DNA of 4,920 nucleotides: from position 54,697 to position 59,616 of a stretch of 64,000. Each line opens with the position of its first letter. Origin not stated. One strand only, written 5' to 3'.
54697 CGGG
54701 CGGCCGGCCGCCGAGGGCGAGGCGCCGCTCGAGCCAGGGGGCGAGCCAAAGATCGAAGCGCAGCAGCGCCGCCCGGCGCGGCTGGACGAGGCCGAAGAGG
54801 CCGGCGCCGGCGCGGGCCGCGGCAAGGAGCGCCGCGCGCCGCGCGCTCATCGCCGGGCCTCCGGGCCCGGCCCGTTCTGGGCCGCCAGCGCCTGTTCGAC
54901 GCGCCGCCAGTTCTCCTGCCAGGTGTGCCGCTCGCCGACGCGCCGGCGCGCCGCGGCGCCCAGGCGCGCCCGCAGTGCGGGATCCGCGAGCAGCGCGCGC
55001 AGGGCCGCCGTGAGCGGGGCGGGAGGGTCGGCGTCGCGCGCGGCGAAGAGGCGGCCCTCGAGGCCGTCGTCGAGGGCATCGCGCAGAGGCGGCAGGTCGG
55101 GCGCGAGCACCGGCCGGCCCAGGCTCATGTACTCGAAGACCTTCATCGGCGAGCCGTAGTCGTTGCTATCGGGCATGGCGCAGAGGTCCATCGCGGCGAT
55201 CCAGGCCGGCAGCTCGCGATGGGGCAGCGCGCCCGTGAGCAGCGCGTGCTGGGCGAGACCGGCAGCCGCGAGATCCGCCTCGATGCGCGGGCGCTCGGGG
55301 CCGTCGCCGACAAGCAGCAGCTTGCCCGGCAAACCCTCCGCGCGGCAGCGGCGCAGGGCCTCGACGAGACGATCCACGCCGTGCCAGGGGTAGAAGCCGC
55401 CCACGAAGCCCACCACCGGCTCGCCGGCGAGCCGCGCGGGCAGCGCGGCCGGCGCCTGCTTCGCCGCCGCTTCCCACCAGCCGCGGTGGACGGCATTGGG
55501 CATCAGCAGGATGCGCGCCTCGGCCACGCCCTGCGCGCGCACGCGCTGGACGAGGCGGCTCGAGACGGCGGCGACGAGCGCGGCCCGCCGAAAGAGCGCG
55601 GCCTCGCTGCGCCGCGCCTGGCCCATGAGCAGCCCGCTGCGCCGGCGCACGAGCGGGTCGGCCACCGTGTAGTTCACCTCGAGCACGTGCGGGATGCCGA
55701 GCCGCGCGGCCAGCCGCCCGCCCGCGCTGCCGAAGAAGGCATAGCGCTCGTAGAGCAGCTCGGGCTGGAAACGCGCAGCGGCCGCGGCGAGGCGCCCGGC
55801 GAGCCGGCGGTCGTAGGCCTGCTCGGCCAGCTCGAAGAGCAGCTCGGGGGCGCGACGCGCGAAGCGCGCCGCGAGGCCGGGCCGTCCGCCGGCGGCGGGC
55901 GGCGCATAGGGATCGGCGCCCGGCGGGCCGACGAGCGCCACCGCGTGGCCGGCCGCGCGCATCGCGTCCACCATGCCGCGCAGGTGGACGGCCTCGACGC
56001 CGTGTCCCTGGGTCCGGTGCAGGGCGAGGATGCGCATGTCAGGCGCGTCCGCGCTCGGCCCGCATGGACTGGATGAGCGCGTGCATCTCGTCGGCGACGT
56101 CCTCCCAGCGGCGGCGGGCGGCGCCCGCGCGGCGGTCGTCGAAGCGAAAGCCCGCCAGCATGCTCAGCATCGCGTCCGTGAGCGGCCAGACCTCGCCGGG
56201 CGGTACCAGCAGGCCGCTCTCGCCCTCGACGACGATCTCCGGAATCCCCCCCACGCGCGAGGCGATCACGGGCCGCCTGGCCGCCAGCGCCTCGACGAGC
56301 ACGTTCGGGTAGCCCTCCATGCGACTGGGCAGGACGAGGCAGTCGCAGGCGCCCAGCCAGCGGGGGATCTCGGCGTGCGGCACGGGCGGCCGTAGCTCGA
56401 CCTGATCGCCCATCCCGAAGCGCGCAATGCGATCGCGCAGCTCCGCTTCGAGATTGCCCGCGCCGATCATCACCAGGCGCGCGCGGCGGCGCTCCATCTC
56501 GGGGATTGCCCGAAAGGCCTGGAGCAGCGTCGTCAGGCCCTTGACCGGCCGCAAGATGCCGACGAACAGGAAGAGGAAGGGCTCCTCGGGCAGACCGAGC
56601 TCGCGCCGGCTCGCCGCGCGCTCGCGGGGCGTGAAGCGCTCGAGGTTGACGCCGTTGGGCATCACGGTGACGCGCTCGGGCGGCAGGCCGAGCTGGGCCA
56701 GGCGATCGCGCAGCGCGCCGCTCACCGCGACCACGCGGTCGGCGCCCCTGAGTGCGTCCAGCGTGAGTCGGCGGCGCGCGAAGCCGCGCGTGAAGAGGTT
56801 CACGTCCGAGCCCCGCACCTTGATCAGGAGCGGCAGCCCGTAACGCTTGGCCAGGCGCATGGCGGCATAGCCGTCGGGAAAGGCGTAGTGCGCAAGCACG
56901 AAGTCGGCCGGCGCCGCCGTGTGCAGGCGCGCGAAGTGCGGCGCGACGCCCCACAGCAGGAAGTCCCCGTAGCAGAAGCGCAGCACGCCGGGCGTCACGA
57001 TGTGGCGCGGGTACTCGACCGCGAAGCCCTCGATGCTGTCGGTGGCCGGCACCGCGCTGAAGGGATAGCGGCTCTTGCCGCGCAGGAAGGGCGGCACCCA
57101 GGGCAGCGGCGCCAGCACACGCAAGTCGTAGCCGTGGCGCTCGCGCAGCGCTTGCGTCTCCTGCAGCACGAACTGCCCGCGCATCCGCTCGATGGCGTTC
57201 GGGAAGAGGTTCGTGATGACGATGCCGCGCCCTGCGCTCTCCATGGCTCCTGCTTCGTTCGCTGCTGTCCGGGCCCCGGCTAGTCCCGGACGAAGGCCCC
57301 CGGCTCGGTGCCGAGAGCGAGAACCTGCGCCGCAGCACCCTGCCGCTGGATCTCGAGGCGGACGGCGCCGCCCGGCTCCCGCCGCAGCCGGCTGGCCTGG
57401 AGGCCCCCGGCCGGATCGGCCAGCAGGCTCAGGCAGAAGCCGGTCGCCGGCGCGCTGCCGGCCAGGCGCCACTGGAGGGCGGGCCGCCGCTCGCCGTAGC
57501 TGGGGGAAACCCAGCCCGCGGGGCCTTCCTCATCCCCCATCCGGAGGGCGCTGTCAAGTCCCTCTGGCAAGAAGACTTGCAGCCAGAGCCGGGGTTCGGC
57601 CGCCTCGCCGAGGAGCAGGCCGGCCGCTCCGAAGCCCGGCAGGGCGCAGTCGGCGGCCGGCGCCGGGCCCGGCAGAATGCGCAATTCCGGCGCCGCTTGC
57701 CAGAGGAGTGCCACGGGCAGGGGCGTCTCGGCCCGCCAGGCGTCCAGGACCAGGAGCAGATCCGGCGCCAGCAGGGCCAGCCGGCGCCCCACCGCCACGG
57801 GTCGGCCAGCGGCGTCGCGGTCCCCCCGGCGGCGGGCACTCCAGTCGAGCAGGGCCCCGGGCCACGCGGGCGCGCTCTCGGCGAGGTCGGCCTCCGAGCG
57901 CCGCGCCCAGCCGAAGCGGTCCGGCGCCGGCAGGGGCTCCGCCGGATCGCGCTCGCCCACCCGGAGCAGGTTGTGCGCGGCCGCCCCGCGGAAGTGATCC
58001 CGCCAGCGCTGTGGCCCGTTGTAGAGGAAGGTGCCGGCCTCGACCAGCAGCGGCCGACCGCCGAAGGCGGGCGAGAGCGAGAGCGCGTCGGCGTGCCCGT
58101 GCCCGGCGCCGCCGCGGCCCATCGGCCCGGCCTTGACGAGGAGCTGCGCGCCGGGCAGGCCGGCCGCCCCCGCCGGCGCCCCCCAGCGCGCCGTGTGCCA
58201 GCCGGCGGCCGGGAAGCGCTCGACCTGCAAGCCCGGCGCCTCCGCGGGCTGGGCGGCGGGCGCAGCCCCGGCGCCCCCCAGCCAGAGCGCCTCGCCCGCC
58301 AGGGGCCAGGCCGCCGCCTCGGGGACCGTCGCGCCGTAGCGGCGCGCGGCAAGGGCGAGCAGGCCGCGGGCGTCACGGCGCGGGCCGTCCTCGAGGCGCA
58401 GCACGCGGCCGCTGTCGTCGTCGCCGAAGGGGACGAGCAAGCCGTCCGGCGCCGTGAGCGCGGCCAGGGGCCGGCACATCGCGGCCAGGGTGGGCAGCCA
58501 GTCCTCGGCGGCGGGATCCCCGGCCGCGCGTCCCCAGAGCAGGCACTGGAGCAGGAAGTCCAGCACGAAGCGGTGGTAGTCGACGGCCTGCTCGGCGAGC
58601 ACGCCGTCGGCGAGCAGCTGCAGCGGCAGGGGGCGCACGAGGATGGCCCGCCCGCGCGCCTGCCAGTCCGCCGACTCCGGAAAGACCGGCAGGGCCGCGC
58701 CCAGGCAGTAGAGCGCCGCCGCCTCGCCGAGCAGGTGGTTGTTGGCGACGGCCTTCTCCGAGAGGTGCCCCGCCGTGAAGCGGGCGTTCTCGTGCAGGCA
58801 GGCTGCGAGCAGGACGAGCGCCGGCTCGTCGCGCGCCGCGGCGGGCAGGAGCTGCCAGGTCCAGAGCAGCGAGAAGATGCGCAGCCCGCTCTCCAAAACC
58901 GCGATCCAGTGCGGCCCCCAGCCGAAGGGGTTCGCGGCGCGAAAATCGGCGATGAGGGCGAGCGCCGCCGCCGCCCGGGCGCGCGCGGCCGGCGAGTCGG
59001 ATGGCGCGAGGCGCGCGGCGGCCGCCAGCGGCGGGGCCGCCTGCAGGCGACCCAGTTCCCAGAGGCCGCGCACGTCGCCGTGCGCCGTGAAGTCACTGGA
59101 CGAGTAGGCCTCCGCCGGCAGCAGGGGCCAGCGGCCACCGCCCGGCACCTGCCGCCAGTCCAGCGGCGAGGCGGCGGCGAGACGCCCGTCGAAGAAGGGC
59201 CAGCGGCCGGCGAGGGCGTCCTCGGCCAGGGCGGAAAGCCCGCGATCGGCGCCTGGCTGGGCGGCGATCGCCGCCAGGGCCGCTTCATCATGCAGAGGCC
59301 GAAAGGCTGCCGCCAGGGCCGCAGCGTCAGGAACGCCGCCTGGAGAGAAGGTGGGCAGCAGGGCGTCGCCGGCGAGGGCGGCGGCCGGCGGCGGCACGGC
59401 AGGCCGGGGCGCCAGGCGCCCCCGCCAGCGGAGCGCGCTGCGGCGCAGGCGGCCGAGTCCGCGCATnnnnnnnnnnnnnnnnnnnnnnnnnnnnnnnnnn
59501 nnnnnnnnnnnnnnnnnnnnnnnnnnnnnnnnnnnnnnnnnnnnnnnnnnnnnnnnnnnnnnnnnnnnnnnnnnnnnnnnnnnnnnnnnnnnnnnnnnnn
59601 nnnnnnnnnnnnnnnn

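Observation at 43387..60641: Exopolysaccharide locus whose gene set matches the exosortase/PEP-CTERM-associated module (ligase-ACP-AsnB-deacetylase-GT4x2 + sugar transferase + Wza-like + PEP-CTERM protein)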

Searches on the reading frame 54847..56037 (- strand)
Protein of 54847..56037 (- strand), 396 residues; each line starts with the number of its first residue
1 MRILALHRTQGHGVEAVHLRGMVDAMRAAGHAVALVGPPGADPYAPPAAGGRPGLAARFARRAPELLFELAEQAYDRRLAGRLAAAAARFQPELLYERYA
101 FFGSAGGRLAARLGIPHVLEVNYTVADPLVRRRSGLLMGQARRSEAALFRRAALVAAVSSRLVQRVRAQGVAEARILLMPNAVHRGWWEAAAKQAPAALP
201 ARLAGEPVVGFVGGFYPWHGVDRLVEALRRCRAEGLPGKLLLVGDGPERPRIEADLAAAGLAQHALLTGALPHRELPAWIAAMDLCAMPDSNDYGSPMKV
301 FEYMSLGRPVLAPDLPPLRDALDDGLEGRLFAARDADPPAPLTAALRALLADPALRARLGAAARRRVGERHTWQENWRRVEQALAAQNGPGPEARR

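Call 7: search_protein_families(library=ncbifam, proteins=[window:54847-56037:-], max_evalue=0.01)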
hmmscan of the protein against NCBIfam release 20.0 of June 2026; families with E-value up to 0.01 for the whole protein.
window:54847-56037:- (396 aa): 20 families
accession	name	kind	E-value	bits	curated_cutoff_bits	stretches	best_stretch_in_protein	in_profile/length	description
TIGR04063.1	stp3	hypoth_equivalog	4.2e-37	128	442.05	1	77-382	78-390/397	TIGR04063 family PEP-CTERM/XrtA system glycosyltransferase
TIGR03088.1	stp2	hypoth_equivalog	6.3e-18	65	409.05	1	157-376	142-362/374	TIGR03088 family PEP-CTERM/XrtA system glycosyltransferase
NF038229.1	Glyco4_Geo_Pelo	equivalog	3.1e-16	59.3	400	1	43-379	7-328/338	GPMC system family 4 glycosyltransferase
NF041876.1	EPS_EpsE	equivalog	2.2e-15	56.8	400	1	148-372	158-381/389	exopolysaccharide biosynthesis GT4 family glycosyltransferase EpsE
TIGR04047.1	MSMEG_0565_glyc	hypoth_equivalog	8.9e-14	51.3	259.85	1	149-377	136-364/373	MSMEG_0565 family glycosyltransferase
TIGR03999.1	thiol_BshA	equivalog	1.9e-12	46.8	273.7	1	151-375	144-361/375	N-acetyl-alpha-D-glucosaminyl L-malate synthase BshA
NF007640.0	PRK10307.1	subfamily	2.5e-12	46.5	276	1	128-384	150-404/411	WcaI family glycosyltransferase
NF047676.1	TeichurnBiosyTuaH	equivalog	8.6e-10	38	550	1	143-321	150-327/384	teichuronic acid biosynthesis protein TuaH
NF041879.1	EPS_EpsH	equivalog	1e-09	37.7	800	1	175-380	212-409/431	exopolysaccharide biosynthesis glycosyltransferase EpsH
TIGR03449.1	mycothiol_MshA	equivalog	6.4e-09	35.2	462.5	1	94-382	105-398/406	D-inositol-3-phosphate glycosyltransferase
NF047684.1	TeichurnBiosyTuaC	equivalog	6.1e-08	32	550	1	140-314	153-320/391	teichuronic acid biosynthesis protein TuaC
TIGR03087.1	stp1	hypoth_equivalog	1.3e-07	31.1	316.65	1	132-385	156-395/397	TIGR03087 family PEP-CTERM/XrtA system glycosyltransferase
NF038298.1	EPS_HpsO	equivalog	1.3e-07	30.8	575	1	205-294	200-287/388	hormogonium polysaccharide biosynthesis glycosyltransferase HpsO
TIGR02149.1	glgA_Coryne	subfamily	2.6e-07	30.1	302.4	1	101-375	92-378/391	glycogen synthase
NF038295.1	EPS_HpsP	equivalog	8.9e-06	24.9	550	1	175-375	177-375/388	hormogonium polysaccharide biosynthesis glycosyltransferase HpsP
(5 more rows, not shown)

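Call 9: search_protein_families(library=pfam, proteins=[window:54847-56037:-], max_evalue=0.01)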
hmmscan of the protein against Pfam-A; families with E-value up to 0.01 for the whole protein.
window:54847-56037:- (396 aa): 5 families
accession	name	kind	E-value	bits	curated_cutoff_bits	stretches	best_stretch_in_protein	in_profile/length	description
PF13692.12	Glyco_trans_1_4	-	2.2e-23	83.5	27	1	206-352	1-142/142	Glycosyl transferases group 1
PF00534.26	Glycos_transf_1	-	2.7e-19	69.8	26.4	1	205-366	14-172/172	Glycosyl transferases group 1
PF13439.12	Glyco_transf_4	-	3.7e-13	50.3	28.5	1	17-183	6-166/170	Glycosyltransferase Family 4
PF13579.12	Glyco_trans_4_4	-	4.5e-13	50.3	29.7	1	16-181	4-157/158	Glycosyl transferase 4-like domain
PF13524.12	Glyco_trans_1_2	-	2.5e-12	47.4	25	1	264-380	28-142/144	Glycosyl transferase-like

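Call 14: find_encoding_contigs(protein=window:54847-56037:-, flank=10000, max_places=6)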
Protein window:54847-56037:- (396 aa): 1 contig read that carries it; 1 place shown.
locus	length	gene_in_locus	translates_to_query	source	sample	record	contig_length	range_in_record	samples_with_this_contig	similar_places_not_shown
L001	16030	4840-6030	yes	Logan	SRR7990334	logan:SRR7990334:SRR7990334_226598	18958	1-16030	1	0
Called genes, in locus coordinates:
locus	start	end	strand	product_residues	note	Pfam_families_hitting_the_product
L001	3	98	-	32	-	?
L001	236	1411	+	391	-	PF02350:Epimerase_2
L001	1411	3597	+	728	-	PF16889:Hepar_II_III_N, PF07940:Hepar_II_III_C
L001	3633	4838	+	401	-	PF13439:Glyco_transf_4, PF13579:Glyco_trans_4_4, PF20706:GT4-conflict, PF00534:Glycos_transf_1, PF13692:Glyco_trans_1_4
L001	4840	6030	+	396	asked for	PF13439:Glyco_transf_4, PF13579:Glyco_trans_4_4, PF00534:Glycos_transf_1, PF13692:Glyco_trans_1_4, PF13524:Glyco_trans_1_2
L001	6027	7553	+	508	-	-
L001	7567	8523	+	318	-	PF01522:Polysacc_deac_1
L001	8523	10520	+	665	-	PF13522:GATase_6, PF13537:GATase_7, PF00733:Asn_synthase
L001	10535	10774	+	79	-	-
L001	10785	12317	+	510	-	PF00501:AMP-binding, PF13193:AMP-binding_C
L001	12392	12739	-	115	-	PF07589:PEP_exosort_dom (weak)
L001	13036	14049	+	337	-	PF02563:Poly_export, PF10531:SLBB (faint), PF22461:SLBB_2 (faint)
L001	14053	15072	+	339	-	PF03706:LPG_synthase_TM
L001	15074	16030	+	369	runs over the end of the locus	PF18935:DUF5683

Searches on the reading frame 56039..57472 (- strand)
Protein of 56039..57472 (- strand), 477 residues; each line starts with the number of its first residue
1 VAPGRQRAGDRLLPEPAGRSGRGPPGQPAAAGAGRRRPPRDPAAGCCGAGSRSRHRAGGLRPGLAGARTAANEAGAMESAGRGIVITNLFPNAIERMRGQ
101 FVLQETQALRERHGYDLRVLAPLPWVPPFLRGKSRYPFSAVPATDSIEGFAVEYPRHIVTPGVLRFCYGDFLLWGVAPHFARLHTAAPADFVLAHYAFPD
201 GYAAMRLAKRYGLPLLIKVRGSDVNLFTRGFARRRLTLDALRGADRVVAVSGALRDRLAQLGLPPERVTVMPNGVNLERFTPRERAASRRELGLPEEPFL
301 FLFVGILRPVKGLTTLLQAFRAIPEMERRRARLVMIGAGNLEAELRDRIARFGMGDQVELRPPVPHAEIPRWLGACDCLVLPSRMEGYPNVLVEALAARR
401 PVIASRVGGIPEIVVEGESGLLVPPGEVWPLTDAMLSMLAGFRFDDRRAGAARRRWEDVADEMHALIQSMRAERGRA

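Call 7: search_protein_families(library=ncbifam, proteins=[window:56039-57472:-], max_evalue=0.01)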
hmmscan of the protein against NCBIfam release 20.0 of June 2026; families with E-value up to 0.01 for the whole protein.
window:56039-57472:- (477 aa): 36 families (the best 25 are shown)
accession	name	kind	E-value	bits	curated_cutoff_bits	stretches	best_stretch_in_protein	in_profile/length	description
NF047684.1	TeichurnBiosyTuaC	equivalog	9.7e-47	159.7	550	1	85-441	5-354/391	teichuronic acid biosynthesis protein TuaC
TIGR03088.1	stp2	hypoth_equivalog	9.9e-36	123.6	409.05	1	246-457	139-354/374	TIGR03088 family PEP-CTERM/XrtA system glycosyltransferase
TIGR04063.1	stp3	hypoth_equivalog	1.8e-35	122.6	442.05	1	187-452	91-371/397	TIGR04063 family PEP-CTERM/XrtA system glycosyltransferase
TIGR03999.1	thiol_BshA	equivalog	1.3e-33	116.5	273.7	1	182-445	78-342/375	N-acetyl-alpha-D-glucosaminyl L-malate synthase BshA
TIGR03449.1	mycothiol_MshA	equivalog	2.1e-31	109.2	462.5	1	239-452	160-380/406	D-inositol-3-phosphate glycosyltransferase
NF038229.1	Glyco4_Geo_Pelo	equivalog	3e-28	98.8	400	1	184-422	51-284/338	GPMC system family 4 glycosyltransferase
NF041876.1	EPS_EpsE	equivalog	1.4e-25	90.4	400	1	244-455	162-375/389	exopolysaccharide biosynthesis GT4 family glycosyltransferase EpsE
TIGR02149.1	glgA_Coryne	subfamily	1.4e-25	90.3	302.4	1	239-427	140-335/391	glycogen synthase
NF038298.1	EPS_HpsO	equivalog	7.1e-23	81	575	1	258-440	161-351/388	hormogonium polysaccharide biosynthesis glycosyltransferase HpsO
NF053787.1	GlcN_PG_synth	equivalog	4.4e-21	75.1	480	1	242-456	142-338/361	N-acetylglucosaminyl phosphatidylglycerol synthase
TIGR04047.1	MSMEG_0565_glyc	hypoth_equivalog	9.8e-21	74.2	259.85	1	240-461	135-365/373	MSMEG_0565 family glycosyltransferase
TIGR04005.1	wcaL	equivalog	5.9e-20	71.5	537.6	1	241-435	172-364/406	colanic acid biosynthesis glycosyltransferase WcaL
NF007640.0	PRK10307.1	subfamily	7.5e-17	61.3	276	1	239-468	167-398/411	WcaI family glycosyltransferase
TIGR04157.1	glyco_rSAM_CFB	subfamily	2.1e-16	59.9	400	1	241-424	167-349/406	TIGR04157 family glycosyltransferase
NF012028.0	PRK15484.1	subfamily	3.1e-15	56.2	618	1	262-421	157-323/380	lipopolysaccharide N-acetylglucosaminyltransferase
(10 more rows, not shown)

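Call 9: search_protein_families(library=pfam, proteins=[window:56039-57472:-], max_evalue=0.01)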
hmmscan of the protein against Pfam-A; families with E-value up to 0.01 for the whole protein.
window:56039-57472:- (477 aa): 5 families
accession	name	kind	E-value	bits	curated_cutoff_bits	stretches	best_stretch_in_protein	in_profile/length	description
PF00534.26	Glycos_transf_1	-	9.1e-36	123.4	26.4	1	286-441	3-158/172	Glycosyl transferases group 1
PF13692.12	Glyco_trans_1_4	-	2.2e-32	112.7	27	1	300-439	3-140/142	Glycosyl transferases group 1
PF13439.12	Glyco_transf_4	-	1.8e-18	67.5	28.5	1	104-279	10-170/170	Glycosyltransferase Family 4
PF13579.12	Glyco_trans_4_4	-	8.8e-16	59.1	29.7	1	102-274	7-158/158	Glycosyl transferase 4-like domain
PF20706.3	GT4-conflict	-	2.2e-13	50.4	26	1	230-416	133-322/385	Family 4 Glycosyltransferase in conflict systems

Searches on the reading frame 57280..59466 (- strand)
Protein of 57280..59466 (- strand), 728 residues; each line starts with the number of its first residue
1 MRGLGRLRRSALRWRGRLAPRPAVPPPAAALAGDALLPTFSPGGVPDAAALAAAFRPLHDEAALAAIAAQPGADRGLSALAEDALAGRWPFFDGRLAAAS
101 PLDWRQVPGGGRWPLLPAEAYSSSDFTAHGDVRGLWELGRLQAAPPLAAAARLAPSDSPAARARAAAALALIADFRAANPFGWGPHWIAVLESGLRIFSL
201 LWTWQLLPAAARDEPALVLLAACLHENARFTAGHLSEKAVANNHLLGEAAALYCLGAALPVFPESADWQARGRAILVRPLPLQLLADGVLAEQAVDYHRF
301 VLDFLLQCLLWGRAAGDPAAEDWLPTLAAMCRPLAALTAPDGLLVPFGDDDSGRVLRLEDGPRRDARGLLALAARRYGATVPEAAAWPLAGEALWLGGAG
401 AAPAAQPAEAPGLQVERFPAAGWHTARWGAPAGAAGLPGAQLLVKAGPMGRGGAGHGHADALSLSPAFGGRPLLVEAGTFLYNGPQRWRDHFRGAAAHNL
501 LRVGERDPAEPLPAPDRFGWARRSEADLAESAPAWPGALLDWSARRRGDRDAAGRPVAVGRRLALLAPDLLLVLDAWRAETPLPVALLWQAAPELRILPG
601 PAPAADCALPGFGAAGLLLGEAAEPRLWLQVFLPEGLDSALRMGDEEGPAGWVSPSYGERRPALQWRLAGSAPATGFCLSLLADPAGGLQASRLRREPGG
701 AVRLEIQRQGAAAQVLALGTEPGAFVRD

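Call 7: search_protein_families(library=ncbifam, proteins=[window:57280-59466:-], max_evalue=0.01)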
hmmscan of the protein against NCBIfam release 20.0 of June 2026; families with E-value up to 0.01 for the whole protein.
window:57280-59466:- (728 aa): 2 families
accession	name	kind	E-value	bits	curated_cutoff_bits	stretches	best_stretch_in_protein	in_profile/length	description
NF045573.1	Hepsulflyase_CFB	equivalog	5.6e-11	41.4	700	1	190-339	181-330/651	heparin-sulfate lyase HepC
NF045572.1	Hepsulflyase_bctds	equivalog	0.0012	17.5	600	1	242-303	259-320/706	heparin-sulfate lyase HepC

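Call 9: search_protein_families(library=pfam, proteins=[window:57280-59466:-], max_evalue=0.01)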
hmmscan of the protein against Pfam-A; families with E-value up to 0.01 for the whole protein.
window:57280-59466:- (728 aa): 2 families
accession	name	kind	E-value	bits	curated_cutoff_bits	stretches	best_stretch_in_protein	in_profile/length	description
PF07940.18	Hepar_II_III_C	-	1.2e-22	81.1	24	1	413-675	4-230/237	Heparinase II/III-like, C-terminal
PF16889.11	Hepar_II_III_N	-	1.3e-11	44.9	22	1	192-350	155-313/340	Heparinase II/III N-terminus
